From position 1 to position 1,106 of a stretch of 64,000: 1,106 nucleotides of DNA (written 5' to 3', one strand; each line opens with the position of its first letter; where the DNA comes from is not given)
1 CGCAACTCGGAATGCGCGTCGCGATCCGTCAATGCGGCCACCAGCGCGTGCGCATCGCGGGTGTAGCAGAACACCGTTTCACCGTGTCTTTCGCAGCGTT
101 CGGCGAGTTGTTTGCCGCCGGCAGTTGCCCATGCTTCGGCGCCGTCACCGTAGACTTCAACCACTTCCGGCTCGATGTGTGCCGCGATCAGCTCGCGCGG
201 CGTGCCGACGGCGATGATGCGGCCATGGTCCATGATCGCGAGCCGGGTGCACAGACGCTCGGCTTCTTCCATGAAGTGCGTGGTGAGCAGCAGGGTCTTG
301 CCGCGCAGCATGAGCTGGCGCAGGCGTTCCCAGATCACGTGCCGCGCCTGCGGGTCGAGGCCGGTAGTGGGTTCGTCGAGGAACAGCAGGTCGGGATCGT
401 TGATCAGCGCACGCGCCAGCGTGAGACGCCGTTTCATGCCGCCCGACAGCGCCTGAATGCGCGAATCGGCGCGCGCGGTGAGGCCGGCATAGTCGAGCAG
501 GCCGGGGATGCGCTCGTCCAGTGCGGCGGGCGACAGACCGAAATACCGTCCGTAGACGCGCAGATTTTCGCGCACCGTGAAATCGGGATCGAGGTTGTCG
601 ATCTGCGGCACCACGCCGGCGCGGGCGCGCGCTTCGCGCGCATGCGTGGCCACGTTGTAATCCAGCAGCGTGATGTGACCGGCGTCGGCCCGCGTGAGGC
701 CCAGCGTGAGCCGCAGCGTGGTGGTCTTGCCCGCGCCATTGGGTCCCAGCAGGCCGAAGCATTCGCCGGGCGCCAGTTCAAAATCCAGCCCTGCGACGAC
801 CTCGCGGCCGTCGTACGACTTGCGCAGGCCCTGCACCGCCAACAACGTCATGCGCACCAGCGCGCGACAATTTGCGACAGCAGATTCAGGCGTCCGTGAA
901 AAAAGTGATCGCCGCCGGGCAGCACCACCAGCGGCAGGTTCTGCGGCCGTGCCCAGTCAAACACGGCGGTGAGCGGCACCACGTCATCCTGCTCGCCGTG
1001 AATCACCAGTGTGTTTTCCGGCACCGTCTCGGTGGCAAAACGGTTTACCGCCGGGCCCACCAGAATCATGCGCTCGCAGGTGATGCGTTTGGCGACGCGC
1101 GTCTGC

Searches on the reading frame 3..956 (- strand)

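Call 59: search_protein_families(library=pfam, proteins=[window:3-956:-], max_evalue=0.001)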
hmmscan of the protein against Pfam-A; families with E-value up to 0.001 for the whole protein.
window:3-956:- (318 aa): 2 families
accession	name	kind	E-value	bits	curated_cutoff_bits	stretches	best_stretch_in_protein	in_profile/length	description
PF00005.33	ABC_tran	-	2.3e-32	112.9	25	1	56-198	3-137/137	ABC transporter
PF13304.12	AAA_21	-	1.9e-11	45.1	27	1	167-227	235-298/304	AAA domain, putative AbiEii toxin, Type IV TA system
